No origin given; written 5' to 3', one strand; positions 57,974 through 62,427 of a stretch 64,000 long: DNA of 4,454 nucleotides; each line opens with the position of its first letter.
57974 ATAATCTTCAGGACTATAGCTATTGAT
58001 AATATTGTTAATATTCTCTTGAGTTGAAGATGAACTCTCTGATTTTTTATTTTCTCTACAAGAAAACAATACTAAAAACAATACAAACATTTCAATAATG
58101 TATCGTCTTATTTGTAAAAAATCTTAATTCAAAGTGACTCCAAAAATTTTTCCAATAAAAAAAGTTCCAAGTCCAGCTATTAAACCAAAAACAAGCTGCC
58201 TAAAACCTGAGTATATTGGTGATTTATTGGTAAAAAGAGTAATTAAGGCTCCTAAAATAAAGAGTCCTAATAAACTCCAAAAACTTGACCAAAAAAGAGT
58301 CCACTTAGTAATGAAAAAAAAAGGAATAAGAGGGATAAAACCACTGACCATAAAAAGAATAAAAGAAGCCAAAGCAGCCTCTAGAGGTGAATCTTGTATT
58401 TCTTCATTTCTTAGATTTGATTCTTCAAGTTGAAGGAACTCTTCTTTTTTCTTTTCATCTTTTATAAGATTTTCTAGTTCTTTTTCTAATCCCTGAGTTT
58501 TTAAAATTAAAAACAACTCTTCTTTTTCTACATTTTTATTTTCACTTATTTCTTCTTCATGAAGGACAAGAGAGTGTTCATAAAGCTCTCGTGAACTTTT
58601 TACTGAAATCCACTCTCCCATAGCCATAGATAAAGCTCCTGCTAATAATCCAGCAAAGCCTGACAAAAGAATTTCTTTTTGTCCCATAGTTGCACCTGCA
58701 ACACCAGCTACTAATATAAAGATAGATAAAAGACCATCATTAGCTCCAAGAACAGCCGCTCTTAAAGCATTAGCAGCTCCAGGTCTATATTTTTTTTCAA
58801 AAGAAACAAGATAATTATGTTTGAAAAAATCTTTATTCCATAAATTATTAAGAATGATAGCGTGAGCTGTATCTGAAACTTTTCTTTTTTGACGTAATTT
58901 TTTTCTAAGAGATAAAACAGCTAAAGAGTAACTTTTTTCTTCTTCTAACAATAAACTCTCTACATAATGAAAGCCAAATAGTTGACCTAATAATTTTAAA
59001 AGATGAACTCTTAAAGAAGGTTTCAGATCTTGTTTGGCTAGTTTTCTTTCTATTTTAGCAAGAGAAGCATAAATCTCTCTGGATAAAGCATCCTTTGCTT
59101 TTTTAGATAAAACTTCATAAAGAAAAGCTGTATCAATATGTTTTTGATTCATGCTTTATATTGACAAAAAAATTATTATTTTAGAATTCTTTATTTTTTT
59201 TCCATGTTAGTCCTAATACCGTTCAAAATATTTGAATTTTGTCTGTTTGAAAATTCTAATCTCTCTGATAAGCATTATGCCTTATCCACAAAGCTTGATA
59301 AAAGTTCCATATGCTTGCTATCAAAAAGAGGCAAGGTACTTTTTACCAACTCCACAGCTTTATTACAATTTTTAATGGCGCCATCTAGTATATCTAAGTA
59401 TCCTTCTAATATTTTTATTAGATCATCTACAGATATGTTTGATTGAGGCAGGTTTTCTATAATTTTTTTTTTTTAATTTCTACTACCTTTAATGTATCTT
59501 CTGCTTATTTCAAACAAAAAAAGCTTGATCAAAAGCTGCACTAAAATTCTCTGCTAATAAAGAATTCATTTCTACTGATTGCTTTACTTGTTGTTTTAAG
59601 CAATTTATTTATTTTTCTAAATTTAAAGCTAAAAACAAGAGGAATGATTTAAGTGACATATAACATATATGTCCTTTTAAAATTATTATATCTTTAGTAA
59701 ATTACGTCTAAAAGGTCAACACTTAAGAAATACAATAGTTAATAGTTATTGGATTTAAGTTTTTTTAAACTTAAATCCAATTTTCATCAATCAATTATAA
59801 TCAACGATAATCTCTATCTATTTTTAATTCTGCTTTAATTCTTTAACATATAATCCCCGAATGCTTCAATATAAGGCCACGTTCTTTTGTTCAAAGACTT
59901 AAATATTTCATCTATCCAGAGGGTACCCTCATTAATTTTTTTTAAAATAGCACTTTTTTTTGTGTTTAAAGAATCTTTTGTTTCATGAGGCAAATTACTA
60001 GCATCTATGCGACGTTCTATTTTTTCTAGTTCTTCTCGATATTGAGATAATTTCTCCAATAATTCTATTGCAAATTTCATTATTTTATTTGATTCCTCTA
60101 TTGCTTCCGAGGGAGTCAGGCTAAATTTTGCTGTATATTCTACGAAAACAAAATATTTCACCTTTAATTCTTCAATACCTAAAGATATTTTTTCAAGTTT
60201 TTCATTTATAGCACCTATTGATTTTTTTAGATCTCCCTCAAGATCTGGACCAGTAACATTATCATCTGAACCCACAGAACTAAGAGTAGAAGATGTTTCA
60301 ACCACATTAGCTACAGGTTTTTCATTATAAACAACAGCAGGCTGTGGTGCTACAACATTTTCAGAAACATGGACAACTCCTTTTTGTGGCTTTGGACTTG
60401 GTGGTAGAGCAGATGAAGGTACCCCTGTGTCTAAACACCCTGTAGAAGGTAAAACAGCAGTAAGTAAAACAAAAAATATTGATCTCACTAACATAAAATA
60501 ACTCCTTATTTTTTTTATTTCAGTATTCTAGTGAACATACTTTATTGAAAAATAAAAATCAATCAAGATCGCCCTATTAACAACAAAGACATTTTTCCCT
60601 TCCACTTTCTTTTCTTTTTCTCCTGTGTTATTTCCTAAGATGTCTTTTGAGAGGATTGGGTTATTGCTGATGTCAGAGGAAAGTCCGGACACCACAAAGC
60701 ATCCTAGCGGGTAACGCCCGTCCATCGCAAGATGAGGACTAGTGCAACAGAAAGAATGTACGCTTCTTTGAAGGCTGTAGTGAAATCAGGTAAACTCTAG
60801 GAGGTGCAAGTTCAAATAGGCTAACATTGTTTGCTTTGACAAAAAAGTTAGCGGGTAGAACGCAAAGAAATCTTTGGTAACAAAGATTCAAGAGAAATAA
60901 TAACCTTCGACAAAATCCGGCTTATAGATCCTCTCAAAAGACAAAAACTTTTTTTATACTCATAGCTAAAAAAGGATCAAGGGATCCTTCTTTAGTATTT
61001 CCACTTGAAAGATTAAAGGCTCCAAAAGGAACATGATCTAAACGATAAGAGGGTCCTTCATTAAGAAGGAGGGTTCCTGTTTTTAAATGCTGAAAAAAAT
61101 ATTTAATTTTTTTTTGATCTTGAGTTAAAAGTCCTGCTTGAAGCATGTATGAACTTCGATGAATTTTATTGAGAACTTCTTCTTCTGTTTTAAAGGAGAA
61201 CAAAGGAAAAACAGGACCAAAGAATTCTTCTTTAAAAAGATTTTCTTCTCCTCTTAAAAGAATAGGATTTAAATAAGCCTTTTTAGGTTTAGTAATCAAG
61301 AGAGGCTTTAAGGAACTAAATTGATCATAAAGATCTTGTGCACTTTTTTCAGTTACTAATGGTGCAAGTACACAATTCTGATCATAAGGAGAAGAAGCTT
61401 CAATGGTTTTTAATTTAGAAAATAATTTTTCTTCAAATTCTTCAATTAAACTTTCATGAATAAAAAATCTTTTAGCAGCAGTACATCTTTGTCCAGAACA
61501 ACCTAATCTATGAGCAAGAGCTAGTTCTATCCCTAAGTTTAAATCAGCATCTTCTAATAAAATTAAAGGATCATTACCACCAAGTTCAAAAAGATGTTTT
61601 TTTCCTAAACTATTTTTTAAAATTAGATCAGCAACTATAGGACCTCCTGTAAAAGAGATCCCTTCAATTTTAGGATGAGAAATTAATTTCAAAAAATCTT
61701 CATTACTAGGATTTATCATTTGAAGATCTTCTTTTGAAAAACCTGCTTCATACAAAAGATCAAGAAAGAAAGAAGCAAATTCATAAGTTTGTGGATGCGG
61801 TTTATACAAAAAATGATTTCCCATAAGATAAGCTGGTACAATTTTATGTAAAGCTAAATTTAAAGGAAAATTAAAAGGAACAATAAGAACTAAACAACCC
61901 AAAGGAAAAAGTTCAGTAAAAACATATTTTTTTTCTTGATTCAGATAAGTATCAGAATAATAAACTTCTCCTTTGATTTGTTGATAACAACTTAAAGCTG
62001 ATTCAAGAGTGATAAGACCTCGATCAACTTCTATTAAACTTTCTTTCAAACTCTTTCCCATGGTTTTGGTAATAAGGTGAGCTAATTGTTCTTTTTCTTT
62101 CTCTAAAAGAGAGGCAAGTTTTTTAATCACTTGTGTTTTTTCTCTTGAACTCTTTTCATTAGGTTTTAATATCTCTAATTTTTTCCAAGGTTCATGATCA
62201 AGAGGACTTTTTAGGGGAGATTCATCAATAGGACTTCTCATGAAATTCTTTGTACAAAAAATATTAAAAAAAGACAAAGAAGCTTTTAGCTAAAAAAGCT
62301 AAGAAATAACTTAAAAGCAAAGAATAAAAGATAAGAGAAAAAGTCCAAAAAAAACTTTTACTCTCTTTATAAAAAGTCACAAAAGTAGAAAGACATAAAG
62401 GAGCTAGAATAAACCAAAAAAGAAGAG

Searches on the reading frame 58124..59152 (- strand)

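Call 62: search_protein_families(library=pfam, proteins=[window:58124-59152:-], max_evalue=0.00001)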
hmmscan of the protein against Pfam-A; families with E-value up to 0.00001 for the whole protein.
window:58124-59152:- (342 aa): 1 family
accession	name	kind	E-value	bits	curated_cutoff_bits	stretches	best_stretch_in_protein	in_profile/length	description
PF01988.24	VIT1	-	2.1e-58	198.1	28.1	1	130-335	1-214/214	VIT family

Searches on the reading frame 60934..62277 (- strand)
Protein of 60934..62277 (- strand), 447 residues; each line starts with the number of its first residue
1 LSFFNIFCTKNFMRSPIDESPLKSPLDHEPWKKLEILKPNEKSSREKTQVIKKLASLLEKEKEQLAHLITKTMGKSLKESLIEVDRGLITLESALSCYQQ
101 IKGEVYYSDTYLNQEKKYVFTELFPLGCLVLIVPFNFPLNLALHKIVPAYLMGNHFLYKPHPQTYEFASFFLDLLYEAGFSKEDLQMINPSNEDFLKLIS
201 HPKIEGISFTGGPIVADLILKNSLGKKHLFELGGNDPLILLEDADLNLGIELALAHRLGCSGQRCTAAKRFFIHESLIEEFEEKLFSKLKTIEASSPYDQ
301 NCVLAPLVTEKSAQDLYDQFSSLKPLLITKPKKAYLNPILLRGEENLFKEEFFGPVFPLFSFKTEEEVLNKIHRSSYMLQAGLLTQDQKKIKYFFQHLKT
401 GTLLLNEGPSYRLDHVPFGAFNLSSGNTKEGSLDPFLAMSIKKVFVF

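Call 62: search_protein_families(library=pfam, proteins=[window:60934-62277:-], max_evalue=0.00001)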
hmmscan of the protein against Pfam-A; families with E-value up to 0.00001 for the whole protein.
window:60934-62277:- (447 aa): 1 family
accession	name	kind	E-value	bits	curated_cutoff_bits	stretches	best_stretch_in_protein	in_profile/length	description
PF00171.27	Aldedh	-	2.7e-83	280.5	23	1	43-431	49-448/461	Aldehyde dehydrogenase family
